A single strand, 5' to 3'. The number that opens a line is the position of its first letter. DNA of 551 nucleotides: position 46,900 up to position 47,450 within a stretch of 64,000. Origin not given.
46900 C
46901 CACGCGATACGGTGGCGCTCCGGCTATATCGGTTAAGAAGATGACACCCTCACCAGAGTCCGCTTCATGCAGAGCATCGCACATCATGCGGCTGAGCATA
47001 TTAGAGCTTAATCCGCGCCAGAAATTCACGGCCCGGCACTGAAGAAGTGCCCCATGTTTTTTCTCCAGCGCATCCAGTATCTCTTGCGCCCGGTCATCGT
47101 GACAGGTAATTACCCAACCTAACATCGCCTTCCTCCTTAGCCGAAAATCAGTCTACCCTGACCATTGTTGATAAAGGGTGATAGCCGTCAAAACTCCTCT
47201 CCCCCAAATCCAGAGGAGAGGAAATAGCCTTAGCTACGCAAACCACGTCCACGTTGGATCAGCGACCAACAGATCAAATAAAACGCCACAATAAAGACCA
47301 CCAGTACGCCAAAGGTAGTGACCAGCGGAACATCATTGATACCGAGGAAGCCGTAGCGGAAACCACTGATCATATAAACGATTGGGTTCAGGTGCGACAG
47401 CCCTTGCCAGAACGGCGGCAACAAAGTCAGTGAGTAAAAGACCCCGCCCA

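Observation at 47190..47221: Terminator-like hairpin inside the putative yadGHI-yadE operon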

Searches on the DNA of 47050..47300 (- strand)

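Call 8: search_dna_similar(query=window:47050-47300:-, collection=ecoli_genomes, mode=near, max_rows=30, rows=spread)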
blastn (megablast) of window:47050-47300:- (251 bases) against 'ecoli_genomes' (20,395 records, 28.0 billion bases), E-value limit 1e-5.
Records with a match: 5425; places in all: 5426; records where one place covers at least 80% of the query: 5425.
Genomes with a match: 5425 of 5426; with a place that covers at least 80% of the query: 5425. Places per genome that has any: lowest 1, median 1, highest 2. On chromosomes: 5423 places; on plasmids: 3.
Best place of each record, by identity: >=99% 5225; 95-99% 171; 90-95% 29.
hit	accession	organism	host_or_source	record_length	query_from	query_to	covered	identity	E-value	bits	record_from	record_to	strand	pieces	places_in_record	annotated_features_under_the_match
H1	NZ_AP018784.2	Escherichia coli strain SK1144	-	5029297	1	251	100%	100.0%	8e-128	464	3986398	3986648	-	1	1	yadI: PTS sugar transporter subunit IIA | yadH: ABC transporter permease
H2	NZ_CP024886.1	Escherichia coli strain AR_0017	missing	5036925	1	251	100%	100.0%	8e-128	464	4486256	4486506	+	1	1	yadI: PTS sugar transporter subunit IIA | yadH: ABC transporter permease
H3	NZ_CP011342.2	Escherichia coli K-12 strain K-12 substr. GM4792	-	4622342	1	251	100%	100.0%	8e-128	464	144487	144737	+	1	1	yadI: PTS sugar transporter subunit IIA | yadH: ABC transporter permease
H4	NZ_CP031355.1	Escherichia coli O145 strain RM8995-C1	missing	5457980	1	251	100%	100.0%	8e-128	464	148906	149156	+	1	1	yadI: PTS sugar transporter subunit IIA | yadH: ABC transporter permease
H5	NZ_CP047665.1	Escherichia coli strain LD26-1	feces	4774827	1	251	100%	100.0%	8e-128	464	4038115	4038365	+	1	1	yadI: PTS sugar transporter subunit IIA | yadH: ABC transporter permease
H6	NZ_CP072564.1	Escherichia coli strain WG5::PA2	missing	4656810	1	251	100%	100.0%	8e-128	464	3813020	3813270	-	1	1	yadI: PTS sugar transporter subunit IIA | yadH: ABC transporter permease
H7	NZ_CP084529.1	Escherichia coli strain Origami2-DE3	-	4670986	1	251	100%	100.0%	8e-128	464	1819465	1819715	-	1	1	yadI: PTS sugar transporter subunit IIA | yadH: ABC transporter permease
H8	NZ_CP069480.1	Escherichia coli strain FDAARGOS_1257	Homo sapiens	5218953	1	251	100%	100.0%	8e-128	464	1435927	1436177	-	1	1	yadI: PTS sugar transporter subunit IIA | yadH: ABC transporter permease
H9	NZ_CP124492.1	Escherichia coli strain AVS0225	environmental: river near WWTP effluent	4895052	1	251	100%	100.0%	8e-128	464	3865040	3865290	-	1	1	yadI: PTS sugar transporter subunit IIA | yadH: ABC transporter permease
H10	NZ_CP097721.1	Escherichia coli strain MS1665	Chicken heart (Gallus gallus)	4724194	1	251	100%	100.0%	8e-128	464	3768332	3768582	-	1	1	yadI: PTS sugar transporter subunit IIA | yadH: ABC transporter permease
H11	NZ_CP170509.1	Escherichia coli strain 30088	Homo sapiens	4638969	1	251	100%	100.0%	8e-128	464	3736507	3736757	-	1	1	yadI: PTS sugar transporter subunit IIA | yadH: ABC transporter permease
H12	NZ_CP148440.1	Escherichia coli strain Z1323CEC0011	Chicken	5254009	1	251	100%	100.0%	8e-128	464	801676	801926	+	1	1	yadI: PTS sugar transporter subunit IIA | yadH: ABC transporter permease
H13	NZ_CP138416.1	Escherichia coli strain 39EVA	Homo sapiens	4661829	1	251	100%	100.0%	8e-128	464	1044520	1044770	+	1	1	yadI: PTS sugar transporter subunit IIA | yadH: ABC transporter permease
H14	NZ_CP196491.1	Escherichia coli strain S3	Gallus gallus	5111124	1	251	100%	100.0%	8e-128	464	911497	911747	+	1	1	yadI: PTS sugar transporter subunit IIA | yadH: ABC transporter permease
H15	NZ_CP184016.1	Escherichia coli strain 1380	Homo sapiens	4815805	1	251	100%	100.0%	8e-128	464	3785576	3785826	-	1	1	yadI: PTS sugar transporter subunit IIA | yadH: ABC transporter permease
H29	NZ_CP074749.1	Escherichia coli strain R32_14_1F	goat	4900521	1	251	100%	96.0%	4e-111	409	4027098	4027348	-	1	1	yadI: PTS sugar transporter subunit IIA | yadH: ABC transporter permease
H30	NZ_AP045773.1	Escherichia coli strain 23CRST013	Homo sapiens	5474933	1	251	100%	94.4%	2e-104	387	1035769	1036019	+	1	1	yadI: PTS sugar transporter subunit IIA | yadH: ABC transporter permease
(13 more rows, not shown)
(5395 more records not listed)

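Call 10: get_annotated_region(hit=H3, flank=4000)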
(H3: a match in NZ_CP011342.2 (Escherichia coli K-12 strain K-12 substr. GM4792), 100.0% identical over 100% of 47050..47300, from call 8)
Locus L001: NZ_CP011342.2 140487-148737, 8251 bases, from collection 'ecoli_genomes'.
description: Escherichia coli K-12 substr. GM4792 chromosome, complete genome
organism: Escherichia coli K-12 strain K-12 substr. GM4792 (NCBI taxid 83333)
replicon: chromosome; assembly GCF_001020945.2
host: -; source: -; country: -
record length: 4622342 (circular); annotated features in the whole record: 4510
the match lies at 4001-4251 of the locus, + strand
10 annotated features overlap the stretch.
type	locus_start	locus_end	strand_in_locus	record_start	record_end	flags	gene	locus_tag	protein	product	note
CDS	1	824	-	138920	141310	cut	gcd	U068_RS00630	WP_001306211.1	quinoprotein glucose dehydrogenase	-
CDS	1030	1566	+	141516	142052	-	hpt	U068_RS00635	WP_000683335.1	hypoxanthine phosphoribosyltransferase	-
CDS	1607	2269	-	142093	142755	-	can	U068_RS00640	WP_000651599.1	carbonate dehydratase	-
CDS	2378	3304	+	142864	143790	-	yadG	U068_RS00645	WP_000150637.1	ABC transporter ATP-binding protein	-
CDS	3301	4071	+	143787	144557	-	yadH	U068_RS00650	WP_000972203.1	ABC transporter permease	-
CDS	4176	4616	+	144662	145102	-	yadI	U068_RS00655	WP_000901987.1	PTS sugar transporter subunit IIA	-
CDS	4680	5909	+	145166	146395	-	yadE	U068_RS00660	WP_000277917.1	polysaccharide deacetylase family protein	-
CDS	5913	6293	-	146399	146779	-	panD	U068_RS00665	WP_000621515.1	aspartate 1-decarboxylase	-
CDS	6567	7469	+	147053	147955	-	rpnC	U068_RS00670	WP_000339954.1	recombination-promoting nuclease RpnC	-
CDS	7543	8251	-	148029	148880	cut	panC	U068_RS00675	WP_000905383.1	pantoate--beta-alanine ligase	-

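Call 11: get_annotated_region(hit=H30, flank=300)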
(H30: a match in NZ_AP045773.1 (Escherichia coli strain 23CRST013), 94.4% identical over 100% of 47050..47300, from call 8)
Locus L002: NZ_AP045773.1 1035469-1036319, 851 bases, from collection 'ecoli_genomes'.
description: Escherichia coli strain 23CRST013 chromosome, complete genome
organism: Escherichia coli strain 23CRST013 (NCBI taxid 562)
replicon: chromosome; assembly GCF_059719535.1
host: Homo sapiens; source: feces; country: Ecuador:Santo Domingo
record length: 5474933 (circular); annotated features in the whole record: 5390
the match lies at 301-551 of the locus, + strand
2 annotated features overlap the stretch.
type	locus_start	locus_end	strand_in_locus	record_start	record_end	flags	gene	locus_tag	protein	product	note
CDS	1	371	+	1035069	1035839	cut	yadH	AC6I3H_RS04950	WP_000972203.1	ABC transporter permease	-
CDS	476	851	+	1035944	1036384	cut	yadI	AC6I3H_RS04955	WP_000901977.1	PTS sugar transporter subunit IIA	-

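Call 12: get_annotated_region(hit=H29, flank=300)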
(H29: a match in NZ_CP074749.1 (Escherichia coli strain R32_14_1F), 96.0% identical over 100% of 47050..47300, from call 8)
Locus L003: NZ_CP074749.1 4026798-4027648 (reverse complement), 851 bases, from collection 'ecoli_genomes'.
description: Escherichia coli strain R32_14_1F chromosome, complete genome
organism: Escherichia coli strain R32_14_1F (NCBI taxid 562)
replicon: chromosome; assembly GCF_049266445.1
host: goat; source: missing; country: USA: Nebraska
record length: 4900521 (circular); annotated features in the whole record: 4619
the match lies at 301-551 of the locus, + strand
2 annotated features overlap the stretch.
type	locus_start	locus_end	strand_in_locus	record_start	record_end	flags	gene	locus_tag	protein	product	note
CDS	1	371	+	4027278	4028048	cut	yadH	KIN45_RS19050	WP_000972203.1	ABC transporter permease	-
CDS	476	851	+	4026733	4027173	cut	yadI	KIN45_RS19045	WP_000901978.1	PTS sugar transporter subunit IIA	-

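Call 51: search_dna_similar(query=window:47185-47232:-, collection=ecoli_genomes, mode=distant, max_evalue=10, max_rows=12, rows=spread)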
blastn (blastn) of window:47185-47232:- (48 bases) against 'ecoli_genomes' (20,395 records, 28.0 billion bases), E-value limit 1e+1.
Records with a match: 5425; places in all: 5426; records where one place covers at least 80% of the query: 5425.
Genomes with a match: 5425 of 5426; with a place that covers at least 80% of the query: 5425. Places per genome that has any: lowest 1, median 1, highest 2. On chromosomes: 5423 places; on plasmids: 3.
Best place of each record, by identity: >=99% 4408; 95-99% 1017.
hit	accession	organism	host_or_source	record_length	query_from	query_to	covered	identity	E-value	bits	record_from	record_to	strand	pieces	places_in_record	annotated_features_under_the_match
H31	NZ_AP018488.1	Escherichia coli O157:H7 strain PV15-279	Homo sapiens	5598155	1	48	100%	100.0%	2e-15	88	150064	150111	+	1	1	yadH: ABC transporter permease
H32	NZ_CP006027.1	Escherichia coli O145:H28 str. RM13514 strain RM13514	Homo sapiens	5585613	1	48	100%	100.0%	2e-15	88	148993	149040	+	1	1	yadH: ABC transporter permease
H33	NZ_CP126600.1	Escherichia coli strain Ec1119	Carrots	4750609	1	48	100%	100.0%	2e-15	88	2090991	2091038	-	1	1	yadH: ABC transporter permease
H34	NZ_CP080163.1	Escherichia coli strain PK8275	chicken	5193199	1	48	100%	100.0%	2e-15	88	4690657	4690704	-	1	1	yadH: ABC transporter permease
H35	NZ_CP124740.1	Escherichia coli O157:H7 str. EDL933 strain EDL933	Homo sapiens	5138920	1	48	100%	100.0%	2e-15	88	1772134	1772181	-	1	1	yadH: ABC transporter permease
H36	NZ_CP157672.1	Escherichia coli strain ST-131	Homo sapiens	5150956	1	48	100%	100.0%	2e-15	88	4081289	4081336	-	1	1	yadH: ABC transporter permease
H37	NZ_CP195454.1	Escherichia coli strain 22AR0750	Homo sapiens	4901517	1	48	100%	100.0%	2e-15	88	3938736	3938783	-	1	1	yadH: ABC transporter permease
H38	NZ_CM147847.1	Escherichia coli strain 33E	farm environment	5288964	1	48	100%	100.0%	2e-15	88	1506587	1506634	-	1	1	yadH: ABC transporter permease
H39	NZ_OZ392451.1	Escherichia coli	Homo sapiens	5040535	1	48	100%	100.0%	2e-15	88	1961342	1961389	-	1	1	yadH: ABC transporter permease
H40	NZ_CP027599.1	Escherichia coli strain 97-3250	Homo sapiens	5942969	1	48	100%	97.9%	7e-14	83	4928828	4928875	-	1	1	yadH: ABC transporter permease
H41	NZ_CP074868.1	Escherichia coli strain 2013C_3277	Homo sapiens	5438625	1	48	100%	97.9%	7e-14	83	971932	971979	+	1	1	yadH: ABC transporter permease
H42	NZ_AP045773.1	Escherichia coli strain 23CRST013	Homo sapiens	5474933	1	47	98%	95.7%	3e-12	77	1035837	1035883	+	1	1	yadH: ABC transporter permease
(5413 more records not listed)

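Call 52: get_annotated_region(hit=H40, flank=30)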
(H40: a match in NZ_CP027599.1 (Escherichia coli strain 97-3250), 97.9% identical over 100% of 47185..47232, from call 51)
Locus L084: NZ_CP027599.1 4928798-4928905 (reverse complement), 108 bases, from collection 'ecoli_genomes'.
description: Escherichia coli strain 97-3250 chromosome, complete genome
organism: Escherichia coli strain 97-3250 (NCBI taxid 562)
replicon: chromosome; assembly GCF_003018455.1
host: Homo sapiens; source: stool; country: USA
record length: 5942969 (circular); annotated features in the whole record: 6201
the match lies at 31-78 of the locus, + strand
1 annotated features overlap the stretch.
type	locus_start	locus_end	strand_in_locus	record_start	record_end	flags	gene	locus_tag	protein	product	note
CDS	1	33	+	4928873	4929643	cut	yadH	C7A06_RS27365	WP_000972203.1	ABC transporter permease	-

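Call 53: get_annotated_region(hit=H41, flank=30)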
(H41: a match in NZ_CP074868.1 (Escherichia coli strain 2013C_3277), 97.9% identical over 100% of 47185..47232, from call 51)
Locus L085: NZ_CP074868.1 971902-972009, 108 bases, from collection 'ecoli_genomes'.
description: Escherichia coli strain 2013C_3277 chromosome, complete genome
organism: Escherichia coli strain 2013C_3277 (NCBI taxid 562)
replicon: chromosome; assembly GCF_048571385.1
host: Homo sapiens; source: missing; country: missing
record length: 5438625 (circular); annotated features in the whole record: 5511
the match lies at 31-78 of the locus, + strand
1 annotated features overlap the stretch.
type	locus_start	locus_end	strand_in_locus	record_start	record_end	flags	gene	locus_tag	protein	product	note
CDS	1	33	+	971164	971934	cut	yadH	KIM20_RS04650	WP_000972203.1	ABC transporter permease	-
